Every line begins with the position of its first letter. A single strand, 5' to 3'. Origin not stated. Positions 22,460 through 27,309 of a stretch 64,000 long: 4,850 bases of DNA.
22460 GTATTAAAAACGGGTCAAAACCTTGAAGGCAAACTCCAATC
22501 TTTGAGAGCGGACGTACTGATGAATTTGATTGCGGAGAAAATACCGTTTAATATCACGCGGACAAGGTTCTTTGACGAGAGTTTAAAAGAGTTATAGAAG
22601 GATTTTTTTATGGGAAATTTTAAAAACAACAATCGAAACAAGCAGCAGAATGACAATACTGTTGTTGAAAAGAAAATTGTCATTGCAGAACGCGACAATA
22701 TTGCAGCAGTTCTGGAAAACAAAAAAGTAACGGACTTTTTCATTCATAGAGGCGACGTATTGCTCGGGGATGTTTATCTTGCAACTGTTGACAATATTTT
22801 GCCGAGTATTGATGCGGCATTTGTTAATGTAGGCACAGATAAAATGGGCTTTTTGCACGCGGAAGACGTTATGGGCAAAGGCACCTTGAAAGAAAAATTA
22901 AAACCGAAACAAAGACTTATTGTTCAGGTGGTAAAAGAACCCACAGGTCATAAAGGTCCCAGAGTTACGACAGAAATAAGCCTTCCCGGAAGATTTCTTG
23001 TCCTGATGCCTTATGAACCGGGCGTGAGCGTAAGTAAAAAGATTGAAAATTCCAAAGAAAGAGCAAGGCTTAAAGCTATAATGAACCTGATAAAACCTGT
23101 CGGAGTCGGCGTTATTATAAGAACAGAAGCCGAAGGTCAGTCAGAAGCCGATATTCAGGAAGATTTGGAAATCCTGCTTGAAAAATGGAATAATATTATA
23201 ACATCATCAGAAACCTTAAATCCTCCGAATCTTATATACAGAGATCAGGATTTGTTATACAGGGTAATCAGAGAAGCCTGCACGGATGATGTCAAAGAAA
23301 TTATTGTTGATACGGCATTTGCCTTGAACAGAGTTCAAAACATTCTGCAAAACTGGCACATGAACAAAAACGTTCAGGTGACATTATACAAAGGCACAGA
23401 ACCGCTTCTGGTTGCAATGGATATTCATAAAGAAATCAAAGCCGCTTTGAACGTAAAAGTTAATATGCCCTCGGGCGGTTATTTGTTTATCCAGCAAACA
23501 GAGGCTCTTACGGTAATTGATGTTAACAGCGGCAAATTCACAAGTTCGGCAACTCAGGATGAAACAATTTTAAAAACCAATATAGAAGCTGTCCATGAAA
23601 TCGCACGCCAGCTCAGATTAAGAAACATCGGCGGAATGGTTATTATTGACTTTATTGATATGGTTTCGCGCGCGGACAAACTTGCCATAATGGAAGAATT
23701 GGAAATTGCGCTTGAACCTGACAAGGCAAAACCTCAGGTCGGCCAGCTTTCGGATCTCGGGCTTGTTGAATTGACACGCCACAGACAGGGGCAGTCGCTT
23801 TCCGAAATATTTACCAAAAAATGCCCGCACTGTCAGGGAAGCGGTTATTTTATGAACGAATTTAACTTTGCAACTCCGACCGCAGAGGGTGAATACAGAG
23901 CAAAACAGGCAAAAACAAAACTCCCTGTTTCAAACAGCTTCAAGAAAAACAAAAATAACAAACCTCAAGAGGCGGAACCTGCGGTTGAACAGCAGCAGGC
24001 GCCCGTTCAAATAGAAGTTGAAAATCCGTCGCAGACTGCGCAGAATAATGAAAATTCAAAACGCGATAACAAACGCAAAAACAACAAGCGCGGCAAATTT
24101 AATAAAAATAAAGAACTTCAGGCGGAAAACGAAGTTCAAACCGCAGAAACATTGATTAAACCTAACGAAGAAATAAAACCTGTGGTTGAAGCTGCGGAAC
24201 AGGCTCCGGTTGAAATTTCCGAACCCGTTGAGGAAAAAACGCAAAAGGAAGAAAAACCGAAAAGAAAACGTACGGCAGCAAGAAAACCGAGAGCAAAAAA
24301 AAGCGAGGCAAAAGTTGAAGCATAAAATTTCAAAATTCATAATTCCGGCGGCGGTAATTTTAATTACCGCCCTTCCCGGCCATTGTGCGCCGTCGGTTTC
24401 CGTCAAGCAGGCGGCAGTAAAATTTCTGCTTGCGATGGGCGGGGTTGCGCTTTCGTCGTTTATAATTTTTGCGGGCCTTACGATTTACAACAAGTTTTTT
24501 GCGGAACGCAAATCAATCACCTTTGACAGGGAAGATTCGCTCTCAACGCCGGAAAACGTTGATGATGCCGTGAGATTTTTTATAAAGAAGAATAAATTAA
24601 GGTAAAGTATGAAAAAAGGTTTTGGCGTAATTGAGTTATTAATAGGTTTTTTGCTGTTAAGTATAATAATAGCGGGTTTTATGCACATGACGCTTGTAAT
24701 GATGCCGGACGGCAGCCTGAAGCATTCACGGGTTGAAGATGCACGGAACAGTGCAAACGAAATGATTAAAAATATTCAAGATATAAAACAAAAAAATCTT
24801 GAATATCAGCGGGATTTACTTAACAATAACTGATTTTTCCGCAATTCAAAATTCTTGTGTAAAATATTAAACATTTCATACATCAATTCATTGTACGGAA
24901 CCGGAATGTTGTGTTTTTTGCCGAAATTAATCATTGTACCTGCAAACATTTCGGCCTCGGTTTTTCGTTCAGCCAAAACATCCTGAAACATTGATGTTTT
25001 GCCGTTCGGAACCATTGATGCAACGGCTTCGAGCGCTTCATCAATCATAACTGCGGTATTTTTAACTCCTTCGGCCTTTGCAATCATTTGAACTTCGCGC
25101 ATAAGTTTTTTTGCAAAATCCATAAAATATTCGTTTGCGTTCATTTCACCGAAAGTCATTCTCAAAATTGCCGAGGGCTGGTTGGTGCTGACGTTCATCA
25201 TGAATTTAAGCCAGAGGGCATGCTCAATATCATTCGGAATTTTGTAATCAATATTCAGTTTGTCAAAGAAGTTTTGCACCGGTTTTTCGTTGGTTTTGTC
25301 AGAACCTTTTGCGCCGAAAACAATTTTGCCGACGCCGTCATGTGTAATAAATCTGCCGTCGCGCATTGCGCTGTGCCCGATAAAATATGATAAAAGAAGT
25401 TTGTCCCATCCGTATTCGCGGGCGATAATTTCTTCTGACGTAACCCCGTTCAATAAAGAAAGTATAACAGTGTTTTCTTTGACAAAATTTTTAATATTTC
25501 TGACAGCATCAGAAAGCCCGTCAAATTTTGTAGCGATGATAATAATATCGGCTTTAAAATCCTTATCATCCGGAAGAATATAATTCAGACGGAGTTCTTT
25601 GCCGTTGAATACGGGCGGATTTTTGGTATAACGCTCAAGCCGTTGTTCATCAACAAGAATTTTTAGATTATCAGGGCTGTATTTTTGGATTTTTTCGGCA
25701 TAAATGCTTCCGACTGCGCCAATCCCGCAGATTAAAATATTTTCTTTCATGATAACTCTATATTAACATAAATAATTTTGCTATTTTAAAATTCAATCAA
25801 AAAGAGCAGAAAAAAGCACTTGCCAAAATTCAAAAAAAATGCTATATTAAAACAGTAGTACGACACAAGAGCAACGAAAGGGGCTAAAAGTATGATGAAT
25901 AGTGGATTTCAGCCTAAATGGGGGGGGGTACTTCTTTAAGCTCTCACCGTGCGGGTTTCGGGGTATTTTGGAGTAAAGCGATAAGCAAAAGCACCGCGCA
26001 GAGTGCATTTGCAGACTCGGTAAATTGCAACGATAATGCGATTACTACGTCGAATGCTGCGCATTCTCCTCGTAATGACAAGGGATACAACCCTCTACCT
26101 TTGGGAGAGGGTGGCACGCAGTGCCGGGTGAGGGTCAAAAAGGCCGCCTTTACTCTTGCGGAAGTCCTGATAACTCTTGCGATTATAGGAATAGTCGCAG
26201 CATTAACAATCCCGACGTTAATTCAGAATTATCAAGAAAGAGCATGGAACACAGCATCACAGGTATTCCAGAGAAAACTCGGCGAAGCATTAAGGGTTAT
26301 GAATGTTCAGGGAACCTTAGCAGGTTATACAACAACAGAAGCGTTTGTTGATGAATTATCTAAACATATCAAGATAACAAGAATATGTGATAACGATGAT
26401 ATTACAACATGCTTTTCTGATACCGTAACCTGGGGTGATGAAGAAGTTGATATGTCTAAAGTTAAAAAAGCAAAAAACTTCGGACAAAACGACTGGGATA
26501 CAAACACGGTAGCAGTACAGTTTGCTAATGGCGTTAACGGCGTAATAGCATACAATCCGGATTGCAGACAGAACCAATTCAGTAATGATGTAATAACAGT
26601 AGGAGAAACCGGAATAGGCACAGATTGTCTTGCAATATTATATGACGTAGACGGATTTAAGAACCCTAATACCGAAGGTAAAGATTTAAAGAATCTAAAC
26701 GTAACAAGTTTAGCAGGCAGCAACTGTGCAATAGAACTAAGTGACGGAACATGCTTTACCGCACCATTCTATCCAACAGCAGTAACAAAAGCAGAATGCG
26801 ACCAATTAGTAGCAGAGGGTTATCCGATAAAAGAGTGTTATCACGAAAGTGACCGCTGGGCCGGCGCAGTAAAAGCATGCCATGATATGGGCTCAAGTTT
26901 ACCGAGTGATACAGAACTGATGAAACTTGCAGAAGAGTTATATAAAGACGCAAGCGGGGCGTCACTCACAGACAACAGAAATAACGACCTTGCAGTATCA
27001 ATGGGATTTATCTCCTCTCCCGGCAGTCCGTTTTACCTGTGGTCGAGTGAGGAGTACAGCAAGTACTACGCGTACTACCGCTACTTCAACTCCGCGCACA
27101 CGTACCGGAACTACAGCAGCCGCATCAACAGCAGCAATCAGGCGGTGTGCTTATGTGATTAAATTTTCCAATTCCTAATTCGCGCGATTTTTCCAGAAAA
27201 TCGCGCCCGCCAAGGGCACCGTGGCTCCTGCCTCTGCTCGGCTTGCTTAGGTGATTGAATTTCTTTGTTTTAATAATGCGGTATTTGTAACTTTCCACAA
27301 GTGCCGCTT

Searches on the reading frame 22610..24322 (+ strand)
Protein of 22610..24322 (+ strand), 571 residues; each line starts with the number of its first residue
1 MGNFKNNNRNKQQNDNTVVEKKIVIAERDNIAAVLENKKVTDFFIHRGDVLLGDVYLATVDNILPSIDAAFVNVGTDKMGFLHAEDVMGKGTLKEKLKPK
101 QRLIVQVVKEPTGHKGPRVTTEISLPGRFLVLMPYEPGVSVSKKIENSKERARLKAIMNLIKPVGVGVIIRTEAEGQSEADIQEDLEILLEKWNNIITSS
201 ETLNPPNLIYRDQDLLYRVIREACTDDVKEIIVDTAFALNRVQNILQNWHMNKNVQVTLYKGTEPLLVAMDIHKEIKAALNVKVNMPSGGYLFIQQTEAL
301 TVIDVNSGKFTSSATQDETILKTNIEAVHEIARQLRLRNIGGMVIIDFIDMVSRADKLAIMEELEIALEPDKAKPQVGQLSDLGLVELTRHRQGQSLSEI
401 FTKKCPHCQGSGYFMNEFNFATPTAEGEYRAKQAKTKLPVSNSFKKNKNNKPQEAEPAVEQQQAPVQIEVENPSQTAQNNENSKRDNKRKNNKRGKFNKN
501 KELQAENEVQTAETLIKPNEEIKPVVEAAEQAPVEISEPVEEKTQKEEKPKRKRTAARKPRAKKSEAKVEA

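Call 62: search_protein_families(library=pfam, proteins=[window:22610-24322:+], max_evalue=0.001)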
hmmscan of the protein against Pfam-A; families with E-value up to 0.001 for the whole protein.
window:22610-24322:+ (571 aa): 1 family
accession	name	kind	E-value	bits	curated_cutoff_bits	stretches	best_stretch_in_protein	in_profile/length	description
PF10150.14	RNase_E_G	-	6.5e-98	327.9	25.5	1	124-392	1-269/270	Ribonuclease E/G family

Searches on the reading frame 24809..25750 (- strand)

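Call 62: search_protein_families(library=pfam, proteins=[window:24809-25750:-], max_evalue=0.001)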
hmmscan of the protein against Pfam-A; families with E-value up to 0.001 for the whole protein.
window:24809-25750:- (314 aa): 2 families
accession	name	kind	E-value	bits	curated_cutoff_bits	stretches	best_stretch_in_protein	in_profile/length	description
PF08546.17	ApbA_C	-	2.5e-32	112.3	22.7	1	174-295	1-122/125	Ketopantoate reductase PanE/ApbA C terminal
PF02558.23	ApbA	-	3.5e-20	72.6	22.2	1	5-147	1-147/150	Ketopantoate reductase PanE/ApbA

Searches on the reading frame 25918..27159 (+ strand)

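Call 7: search_protein_families(library=pfam, proteins=[window:25918-27159:+], max_evalue=0.1)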
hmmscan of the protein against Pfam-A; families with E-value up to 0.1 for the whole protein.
window:25918-27159:+ (414 aa): 1 family
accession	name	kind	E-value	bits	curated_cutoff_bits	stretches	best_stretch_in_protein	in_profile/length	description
PF07963.17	N_methyl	-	1.1e-05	25.2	21.2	1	74-96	3-25/27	Prokaryotic N-terminal methylation motif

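Call 96: search_protein_families(library=ncbifam, proteins=[window:26128-27159:+], max_evalue=1)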
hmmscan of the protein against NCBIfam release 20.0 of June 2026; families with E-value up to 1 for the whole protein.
window:26128-27159:+ (344 aa): 13 families
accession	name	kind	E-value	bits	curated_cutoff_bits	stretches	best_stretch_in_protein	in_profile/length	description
NF041013.1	T4P_ComGE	equivalog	3.9e-07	30.1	49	1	5-69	3-67/83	competence type IV pilus minor pilin ComGE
TIGR01710.1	typeII_sec_gspG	equivalog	1.9e-05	24.7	88.85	1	7-61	2-55/134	type II secretion system major pseudopilin GspG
TIGR02532.1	IV_pilin_GFxxxE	domain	5.2e-05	22.9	16.3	1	6-27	2-23/24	prepilin-type N-terminal cleavage/methylation domain-containing protein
NF041775.1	typeIV_PilA_Myxo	equivalog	9.4e-05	22.5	400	1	5-40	10-44/214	type IV pilin protein PilA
TIGR01708.2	typeII_sec_gspH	equivalog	0.00028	20.9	80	1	8-68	4-64/169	type II secretion system minor pseudopilin GspH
NF040999.1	pilin_ComGC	equivalog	0.00036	20.7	75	1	6-36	2-32/84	competence type IV pilus major pilin ComGC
NF007862.0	PRK10574.1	equivalog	0.00049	20.2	138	1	4-40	3-38/145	prepilin peptidase-dependent pilin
NF040982.1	ComGD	equivalog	0.012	16.1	70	1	6-38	2-34/139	competence type IV pilus minor pilin ComGD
NF041002.1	pilin_ComGF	equivalog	0.028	14.6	80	1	6-38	2-33/139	competence type IV pilus minor pilin ComGF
NF007848.0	PRK10557.1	equivalog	0.042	13.2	120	1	1-58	6-63/192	prepilin peptidase-dependent protein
TIGR01707.1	gspI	equivalog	0.073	13.6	44.35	1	8-33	2-27/101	type II secretion system minor pseudopilin GspI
TIGR02378.1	nirD_assim_sml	equivalog_domain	0.081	13.1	74.65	1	84-136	3-55/105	nitrite reductase small subunit NirD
TIGR02596.1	TIGR02596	subfamily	0.098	12.7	70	1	8-54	1-47/196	Verru_Chthon cassette protein D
